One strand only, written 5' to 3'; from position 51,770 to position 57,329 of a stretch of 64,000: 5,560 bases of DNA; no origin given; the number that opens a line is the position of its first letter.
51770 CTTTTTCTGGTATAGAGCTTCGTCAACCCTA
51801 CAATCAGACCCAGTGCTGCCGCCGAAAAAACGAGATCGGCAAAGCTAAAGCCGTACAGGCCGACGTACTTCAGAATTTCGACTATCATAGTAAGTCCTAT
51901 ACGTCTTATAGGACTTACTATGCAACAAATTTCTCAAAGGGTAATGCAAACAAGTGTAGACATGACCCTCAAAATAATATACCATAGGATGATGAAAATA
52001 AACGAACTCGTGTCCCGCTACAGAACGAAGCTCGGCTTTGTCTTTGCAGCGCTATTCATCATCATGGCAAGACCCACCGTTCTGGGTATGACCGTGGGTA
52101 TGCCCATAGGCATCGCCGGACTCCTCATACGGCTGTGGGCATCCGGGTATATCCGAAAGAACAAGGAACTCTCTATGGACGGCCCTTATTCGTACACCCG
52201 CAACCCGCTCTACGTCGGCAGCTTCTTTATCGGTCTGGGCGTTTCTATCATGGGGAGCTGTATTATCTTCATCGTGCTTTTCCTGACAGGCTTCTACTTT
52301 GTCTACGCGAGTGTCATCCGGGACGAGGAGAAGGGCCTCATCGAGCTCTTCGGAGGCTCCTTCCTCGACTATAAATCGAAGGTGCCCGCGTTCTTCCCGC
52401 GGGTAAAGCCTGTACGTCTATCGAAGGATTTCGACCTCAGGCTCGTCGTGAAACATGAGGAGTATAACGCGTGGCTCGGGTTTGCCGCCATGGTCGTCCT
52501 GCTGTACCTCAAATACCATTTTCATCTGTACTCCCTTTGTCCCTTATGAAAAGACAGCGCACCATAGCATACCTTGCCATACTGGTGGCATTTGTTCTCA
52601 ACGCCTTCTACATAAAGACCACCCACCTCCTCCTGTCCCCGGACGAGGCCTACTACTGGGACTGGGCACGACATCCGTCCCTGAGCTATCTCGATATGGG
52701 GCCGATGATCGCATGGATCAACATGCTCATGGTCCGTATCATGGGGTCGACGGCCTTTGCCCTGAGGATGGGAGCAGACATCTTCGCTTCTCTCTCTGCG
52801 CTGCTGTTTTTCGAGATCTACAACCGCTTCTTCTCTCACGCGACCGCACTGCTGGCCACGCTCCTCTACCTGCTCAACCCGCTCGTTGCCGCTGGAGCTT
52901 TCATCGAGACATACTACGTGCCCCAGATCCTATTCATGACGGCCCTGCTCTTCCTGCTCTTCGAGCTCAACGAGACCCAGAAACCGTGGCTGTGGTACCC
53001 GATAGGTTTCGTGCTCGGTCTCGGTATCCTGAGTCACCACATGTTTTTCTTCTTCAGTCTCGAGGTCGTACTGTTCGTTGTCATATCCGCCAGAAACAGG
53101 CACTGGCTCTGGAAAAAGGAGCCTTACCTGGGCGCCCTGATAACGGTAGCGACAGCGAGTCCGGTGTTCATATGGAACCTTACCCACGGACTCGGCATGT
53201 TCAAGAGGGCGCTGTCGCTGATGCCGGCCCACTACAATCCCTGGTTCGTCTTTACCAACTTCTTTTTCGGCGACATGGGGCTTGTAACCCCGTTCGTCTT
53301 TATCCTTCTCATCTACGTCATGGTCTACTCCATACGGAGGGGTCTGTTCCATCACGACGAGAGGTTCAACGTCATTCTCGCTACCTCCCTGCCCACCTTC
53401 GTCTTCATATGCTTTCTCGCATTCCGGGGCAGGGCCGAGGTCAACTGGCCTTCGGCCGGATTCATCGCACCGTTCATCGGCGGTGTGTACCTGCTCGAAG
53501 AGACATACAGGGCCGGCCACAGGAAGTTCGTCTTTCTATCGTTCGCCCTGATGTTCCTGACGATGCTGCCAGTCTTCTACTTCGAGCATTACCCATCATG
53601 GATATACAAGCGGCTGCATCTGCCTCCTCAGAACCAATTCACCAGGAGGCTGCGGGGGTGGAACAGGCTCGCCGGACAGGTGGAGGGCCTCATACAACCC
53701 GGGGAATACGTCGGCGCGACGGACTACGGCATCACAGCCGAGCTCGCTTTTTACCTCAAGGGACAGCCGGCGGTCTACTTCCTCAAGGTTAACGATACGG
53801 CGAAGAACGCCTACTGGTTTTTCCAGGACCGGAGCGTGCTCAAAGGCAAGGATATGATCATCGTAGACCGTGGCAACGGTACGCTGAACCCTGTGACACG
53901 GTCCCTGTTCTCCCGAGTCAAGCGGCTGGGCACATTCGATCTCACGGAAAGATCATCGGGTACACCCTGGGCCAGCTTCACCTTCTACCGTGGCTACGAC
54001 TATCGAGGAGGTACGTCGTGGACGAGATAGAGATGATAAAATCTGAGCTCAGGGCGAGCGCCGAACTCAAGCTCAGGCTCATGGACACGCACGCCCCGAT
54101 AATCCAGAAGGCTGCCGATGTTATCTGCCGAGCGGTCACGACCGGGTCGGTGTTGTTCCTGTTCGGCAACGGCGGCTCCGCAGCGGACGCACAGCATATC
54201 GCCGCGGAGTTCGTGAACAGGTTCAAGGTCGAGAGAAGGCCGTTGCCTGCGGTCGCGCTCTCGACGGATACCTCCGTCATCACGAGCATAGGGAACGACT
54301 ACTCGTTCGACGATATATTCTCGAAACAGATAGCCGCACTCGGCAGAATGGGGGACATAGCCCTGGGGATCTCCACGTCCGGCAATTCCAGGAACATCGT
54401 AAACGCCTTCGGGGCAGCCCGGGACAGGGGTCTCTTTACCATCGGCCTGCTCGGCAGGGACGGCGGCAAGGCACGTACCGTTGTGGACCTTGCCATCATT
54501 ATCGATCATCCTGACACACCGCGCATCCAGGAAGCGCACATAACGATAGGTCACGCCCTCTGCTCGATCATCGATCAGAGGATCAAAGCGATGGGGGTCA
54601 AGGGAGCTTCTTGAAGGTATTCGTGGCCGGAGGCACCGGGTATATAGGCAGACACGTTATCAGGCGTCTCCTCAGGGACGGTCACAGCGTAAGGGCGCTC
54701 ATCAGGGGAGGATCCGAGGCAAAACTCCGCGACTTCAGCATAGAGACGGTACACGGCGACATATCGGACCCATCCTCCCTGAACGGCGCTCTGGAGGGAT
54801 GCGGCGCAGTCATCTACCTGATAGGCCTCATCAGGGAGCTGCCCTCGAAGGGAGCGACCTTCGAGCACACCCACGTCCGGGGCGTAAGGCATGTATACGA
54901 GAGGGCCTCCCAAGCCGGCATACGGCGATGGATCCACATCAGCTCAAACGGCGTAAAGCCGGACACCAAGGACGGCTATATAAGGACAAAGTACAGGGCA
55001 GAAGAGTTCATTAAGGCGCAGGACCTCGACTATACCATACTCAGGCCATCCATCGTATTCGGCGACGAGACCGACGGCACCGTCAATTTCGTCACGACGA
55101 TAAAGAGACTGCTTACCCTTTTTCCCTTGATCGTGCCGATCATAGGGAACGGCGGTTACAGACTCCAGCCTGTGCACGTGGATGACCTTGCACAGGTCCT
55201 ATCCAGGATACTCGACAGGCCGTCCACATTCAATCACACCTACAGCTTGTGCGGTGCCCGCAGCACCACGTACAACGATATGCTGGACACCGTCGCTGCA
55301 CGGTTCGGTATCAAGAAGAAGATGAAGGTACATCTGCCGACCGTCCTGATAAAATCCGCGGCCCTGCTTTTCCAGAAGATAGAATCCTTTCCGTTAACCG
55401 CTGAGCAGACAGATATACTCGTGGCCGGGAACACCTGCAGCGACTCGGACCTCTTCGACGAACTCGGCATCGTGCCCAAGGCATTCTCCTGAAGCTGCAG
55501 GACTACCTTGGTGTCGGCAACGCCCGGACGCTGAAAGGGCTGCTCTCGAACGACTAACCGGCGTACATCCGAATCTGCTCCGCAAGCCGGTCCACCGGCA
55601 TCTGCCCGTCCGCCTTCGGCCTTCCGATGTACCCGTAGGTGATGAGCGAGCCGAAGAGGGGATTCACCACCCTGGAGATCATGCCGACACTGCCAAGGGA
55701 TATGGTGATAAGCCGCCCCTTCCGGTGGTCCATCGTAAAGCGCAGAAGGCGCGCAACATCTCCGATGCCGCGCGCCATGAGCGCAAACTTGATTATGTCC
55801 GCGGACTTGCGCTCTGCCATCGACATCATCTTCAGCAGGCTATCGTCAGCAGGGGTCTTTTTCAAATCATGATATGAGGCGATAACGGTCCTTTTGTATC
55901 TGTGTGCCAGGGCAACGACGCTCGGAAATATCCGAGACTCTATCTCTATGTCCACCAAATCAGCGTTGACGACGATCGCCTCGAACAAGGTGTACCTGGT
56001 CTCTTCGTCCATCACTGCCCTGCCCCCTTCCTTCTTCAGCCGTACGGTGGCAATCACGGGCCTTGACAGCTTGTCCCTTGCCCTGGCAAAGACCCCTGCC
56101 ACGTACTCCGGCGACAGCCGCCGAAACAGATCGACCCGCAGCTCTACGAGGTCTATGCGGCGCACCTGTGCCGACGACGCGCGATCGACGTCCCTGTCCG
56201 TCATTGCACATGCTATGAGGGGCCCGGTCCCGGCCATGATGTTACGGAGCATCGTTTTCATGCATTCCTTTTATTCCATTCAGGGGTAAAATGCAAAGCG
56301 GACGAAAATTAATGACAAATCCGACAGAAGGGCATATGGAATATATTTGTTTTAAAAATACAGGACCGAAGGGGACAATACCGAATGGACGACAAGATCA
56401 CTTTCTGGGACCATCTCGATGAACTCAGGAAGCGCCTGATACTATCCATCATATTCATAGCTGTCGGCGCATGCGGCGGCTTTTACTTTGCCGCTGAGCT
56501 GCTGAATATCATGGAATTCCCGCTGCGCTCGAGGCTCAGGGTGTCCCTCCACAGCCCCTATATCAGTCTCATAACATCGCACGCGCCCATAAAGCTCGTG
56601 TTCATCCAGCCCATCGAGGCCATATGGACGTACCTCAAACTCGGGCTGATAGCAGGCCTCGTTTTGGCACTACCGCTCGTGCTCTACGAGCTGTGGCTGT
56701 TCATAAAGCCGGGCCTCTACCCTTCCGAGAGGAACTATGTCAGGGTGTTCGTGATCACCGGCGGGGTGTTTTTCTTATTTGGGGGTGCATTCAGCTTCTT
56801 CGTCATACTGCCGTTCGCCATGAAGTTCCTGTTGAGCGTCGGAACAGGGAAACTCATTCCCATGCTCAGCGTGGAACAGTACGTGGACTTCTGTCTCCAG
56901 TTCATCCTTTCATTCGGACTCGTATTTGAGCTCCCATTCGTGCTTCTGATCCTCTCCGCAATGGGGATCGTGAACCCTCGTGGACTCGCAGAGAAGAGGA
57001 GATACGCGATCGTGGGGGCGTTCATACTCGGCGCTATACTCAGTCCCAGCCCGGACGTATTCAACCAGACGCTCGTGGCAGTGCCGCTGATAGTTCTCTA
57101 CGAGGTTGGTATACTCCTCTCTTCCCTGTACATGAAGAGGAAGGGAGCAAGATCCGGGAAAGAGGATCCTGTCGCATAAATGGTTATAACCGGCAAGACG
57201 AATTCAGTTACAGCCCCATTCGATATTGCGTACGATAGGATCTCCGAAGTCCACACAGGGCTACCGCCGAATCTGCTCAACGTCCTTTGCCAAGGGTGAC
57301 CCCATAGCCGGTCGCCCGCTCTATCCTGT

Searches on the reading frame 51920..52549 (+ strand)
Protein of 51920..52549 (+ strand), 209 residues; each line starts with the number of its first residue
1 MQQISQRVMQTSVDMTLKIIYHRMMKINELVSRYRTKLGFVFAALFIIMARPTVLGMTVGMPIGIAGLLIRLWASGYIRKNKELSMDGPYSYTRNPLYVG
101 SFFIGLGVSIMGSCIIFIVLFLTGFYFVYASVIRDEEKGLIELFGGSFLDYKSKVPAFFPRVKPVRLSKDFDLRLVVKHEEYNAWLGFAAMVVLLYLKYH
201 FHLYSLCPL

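Call 9: search_protein_families(library=pfam, proteins=[window:51920-52549:+], max_evalue=0.001)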
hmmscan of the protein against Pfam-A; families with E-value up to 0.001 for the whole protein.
window:51920-52549:+ (209 aa): 2 families
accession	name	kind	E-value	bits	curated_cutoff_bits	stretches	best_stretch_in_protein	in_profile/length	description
PF04191.18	PEMT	-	1.3e-08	35.6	25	1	77-145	35-103/105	Phospholipid methyltransferase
PF04140.19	ICMT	-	6.6e-06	26.9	24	1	78-141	29-94/95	Isoprenylcysteine carboxyl methyltransferase (ICMT) family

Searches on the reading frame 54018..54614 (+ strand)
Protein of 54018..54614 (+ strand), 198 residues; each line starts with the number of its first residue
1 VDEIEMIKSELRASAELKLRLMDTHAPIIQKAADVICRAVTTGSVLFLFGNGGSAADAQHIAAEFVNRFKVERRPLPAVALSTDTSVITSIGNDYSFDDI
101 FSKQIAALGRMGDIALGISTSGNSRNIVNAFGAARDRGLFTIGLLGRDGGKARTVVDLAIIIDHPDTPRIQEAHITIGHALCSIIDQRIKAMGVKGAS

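Call 9: search_protein_families(library=pfam, proteins=[window:54018-54614:+], max_evalue=0.001)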
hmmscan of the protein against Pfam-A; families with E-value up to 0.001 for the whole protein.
window:54018-54614:+ (198 aa): 1 family
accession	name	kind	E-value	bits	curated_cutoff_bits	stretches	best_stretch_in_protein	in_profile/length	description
PF13580.11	SIS_2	-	3.2e-28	98.9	27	1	14-146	6-138/138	SIS domain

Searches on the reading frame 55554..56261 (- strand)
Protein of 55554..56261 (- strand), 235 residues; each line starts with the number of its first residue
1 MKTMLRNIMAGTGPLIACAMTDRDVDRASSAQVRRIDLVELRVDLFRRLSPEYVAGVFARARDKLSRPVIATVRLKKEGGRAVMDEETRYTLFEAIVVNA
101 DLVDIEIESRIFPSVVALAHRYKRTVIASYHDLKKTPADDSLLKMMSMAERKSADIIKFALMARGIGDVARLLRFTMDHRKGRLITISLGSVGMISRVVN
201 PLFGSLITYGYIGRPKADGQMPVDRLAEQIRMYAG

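Call 9: search_protein_families(library=pfam, proteins=[window:55554-56261:-], max_evalue=0.001)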
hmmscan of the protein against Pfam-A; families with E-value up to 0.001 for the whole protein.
window:55554-56261:- (235 aa): 1 family
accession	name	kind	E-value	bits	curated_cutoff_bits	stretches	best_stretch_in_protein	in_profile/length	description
PF01487.21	DHquinase_I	-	1.3e-50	173.1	22.2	1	23-228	11-228/230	Type I 3-dehydroquinase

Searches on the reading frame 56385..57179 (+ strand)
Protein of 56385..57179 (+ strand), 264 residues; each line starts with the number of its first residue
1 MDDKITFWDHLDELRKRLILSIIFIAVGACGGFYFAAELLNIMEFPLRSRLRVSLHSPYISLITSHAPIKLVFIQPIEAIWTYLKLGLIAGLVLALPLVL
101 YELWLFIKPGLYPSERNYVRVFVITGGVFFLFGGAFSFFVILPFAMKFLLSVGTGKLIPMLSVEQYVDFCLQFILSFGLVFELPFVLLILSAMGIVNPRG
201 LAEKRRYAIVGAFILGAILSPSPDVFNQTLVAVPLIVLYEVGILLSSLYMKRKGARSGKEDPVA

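Call 9: search_protein_families(library=pfam, proteins=[window:56385-57179:+], max_evalue=0.001)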
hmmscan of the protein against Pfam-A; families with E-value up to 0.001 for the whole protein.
window:56385-57179:+ (264 aa): 1 family
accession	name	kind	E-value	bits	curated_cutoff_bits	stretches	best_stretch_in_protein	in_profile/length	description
PF00902.23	TatC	-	2.7e-69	233.6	25.1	1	9-234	1-208/208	Sec-independent protein translocase protein (TatC)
